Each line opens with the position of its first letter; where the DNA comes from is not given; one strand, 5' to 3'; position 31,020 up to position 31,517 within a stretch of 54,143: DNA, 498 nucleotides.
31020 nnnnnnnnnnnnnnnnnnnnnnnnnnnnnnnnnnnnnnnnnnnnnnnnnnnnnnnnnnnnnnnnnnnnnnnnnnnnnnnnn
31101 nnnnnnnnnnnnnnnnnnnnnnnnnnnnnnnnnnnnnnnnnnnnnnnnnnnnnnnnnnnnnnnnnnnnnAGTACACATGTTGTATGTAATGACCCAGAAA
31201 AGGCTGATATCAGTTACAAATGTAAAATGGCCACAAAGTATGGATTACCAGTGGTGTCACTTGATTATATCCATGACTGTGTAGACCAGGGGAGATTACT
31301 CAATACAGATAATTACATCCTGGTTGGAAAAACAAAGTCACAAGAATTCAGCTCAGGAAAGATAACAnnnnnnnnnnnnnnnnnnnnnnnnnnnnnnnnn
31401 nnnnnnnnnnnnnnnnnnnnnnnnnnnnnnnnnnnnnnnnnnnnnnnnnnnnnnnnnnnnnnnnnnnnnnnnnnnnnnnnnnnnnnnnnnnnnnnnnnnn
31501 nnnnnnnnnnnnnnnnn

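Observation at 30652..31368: Four-fold tandem duplication of a splice acceptor plus the 5-prime part of the BRCT exon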

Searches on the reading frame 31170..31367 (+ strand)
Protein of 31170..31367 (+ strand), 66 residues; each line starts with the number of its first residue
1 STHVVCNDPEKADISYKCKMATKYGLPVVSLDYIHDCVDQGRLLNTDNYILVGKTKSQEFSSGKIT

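Call 9: find_homologous_proteins(query=window:31170-31367:+, max_evalue=0.01)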
Query seq(66 aa) (66 aa): 12 proteins with E <= 0.01 among 12 candidates.
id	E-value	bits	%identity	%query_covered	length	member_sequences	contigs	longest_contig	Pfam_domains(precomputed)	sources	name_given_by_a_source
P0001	3.9e-31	123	85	98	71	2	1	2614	PF16589.13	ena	-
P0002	4.2e-31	123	88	98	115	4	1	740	PF00533.34,PF16589.13,PF12738.14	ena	-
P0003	4.4e-24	101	70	100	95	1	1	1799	-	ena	-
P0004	4.9e-23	98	73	95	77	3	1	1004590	-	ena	-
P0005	1.4e-22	96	71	94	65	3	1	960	-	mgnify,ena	mgnify:CR=1 FL=1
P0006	2.1e-22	96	64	100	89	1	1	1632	PF16589.13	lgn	-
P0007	1.3e-19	87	62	100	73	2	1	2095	PF00533.34,PF12738.14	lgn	-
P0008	7.5e-19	84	87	70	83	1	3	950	-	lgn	-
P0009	2.2e-17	80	85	70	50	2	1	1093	-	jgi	jgi:hypothetical protein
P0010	1.2e-16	78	69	82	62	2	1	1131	-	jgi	jgi:hypothetical protein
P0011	1.2e-14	71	78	70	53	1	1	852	-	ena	-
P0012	1.7e-14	71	80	70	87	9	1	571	-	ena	-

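Call 10: search_protein_families(library=pfam, proteins=[window:31170-31367:+], max_evalue=0.1)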
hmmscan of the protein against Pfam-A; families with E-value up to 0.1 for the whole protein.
seq(66 aa): 3 families
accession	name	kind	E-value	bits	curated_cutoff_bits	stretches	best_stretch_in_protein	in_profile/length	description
PF16589.12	BRCT_2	-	7.9e-06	26.5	27.3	1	7-49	46-85/86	BRCT domain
PF12738.14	PTCB-BRCT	-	0.0008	19.8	22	1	2-32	36-62/63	twin BRCT domain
PF00533.33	BRCT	-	0.00094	19.8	21.3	1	2-38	44-78/78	BRCA1 C Terminus (BRCT) domain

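Call 14: find_encoding_contigs(protein=P0001, flank=5000, max_places=4)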
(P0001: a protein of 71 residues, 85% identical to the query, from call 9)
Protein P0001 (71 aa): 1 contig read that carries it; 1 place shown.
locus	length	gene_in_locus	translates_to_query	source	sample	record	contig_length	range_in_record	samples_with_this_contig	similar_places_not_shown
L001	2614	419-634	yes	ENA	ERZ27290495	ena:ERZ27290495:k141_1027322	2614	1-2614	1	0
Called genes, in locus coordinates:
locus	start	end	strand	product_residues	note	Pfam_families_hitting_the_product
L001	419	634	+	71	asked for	PF16589:BRCT_2 (weak)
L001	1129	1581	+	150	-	-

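Call 16: find_encoding_contigs(protein=P0004, flank=10000, max_places=3)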
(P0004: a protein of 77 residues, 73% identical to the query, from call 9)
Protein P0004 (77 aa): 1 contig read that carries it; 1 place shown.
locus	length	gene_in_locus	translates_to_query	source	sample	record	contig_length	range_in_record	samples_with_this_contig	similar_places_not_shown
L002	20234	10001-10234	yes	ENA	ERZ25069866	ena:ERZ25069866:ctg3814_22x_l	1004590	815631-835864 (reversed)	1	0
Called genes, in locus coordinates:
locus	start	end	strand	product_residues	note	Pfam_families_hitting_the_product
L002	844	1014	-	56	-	-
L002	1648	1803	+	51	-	-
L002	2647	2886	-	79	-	-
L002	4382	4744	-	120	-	-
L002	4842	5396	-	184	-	-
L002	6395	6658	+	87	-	-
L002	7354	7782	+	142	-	-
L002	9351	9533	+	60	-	-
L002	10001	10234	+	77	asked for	-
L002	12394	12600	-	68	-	-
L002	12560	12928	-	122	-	PF17917:RT_RNaseH, PF17919:RT_RNaseH_2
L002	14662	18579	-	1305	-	PF02023:SCAN, PF17921:Integrase_H2C2, PF00665:rve, PF22938:Integrase_p58_C, PF24626:SH3_Tf2-1 (weak), PF00078:RVT_1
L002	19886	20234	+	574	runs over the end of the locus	PF13472:Lipase_GDSL_2 (weak)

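Call 17: find_encoding_contigs(protein=P0002, flank=5000, max_places=4)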
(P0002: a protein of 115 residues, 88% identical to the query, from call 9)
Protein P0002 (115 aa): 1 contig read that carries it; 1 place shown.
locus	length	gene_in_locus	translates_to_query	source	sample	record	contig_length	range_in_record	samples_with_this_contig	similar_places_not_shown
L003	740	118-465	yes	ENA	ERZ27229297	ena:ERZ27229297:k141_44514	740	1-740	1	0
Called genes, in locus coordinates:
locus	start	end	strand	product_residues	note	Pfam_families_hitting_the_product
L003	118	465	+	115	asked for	PF00533:BRCT, PF16589:BRCT_2, PF12738:PTCB-BRCT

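Call 24: find_encoding_contigs(protein=P0010, flank=5000, max_places=4)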
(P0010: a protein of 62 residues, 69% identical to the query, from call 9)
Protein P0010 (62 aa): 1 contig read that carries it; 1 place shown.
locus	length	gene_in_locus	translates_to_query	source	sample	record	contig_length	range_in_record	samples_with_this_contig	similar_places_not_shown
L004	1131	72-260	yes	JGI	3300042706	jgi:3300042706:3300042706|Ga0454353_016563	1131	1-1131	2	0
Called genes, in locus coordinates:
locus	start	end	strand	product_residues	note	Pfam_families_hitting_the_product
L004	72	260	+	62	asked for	-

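Call 25: find_encoding_contigs(protein=P0008, flank=5000, max_places=4)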
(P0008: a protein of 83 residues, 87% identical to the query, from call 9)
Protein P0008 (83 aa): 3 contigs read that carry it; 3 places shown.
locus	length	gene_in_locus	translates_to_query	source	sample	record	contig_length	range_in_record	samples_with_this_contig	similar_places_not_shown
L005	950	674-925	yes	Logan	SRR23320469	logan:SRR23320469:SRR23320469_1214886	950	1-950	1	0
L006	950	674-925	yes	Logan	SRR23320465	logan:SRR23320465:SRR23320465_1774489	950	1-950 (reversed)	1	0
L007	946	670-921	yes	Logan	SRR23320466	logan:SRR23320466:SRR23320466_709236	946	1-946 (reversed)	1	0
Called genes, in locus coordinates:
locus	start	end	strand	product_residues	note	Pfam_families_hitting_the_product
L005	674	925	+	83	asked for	-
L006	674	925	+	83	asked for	-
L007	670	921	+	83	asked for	-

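Call 26: find_encoding_contigs(protein=P0003, flank=5000, max_places=4)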
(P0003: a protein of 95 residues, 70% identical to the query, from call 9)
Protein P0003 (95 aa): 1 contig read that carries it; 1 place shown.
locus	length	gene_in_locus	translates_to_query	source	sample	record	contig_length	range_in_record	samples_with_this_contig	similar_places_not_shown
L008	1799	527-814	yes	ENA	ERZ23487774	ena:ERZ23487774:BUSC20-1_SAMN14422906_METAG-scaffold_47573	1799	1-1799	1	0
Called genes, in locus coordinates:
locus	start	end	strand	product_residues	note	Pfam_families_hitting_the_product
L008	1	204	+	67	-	?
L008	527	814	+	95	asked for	-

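Call 27: find_encoding_contigs(protein=P0006, flank=5000, max_places=4)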
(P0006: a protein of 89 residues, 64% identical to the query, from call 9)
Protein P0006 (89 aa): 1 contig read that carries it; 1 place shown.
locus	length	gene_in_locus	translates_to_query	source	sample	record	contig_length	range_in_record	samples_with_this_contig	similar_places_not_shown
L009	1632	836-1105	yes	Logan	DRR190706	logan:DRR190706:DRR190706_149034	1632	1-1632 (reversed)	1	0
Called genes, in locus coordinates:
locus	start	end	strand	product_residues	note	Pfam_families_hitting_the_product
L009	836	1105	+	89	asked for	PF16589:BRCT_2 (weak)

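Call 45: find_related_loci(query=window:31170-31367:+, collection=metagenome_contigs, flank=3000)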
Query seq(66 aa) (66 aa) in metagenome_contigs; peptide patterns used: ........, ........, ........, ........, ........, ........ (x = any residue, [..] = any of these).
373 stretches matched a pattern; 1 encode a relative of the query (tblastn E <= 1e-3); 1 distinct loci.
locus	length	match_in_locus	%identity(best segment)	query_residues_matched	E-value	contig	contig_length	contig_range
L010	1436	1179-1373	57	1-65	7e-26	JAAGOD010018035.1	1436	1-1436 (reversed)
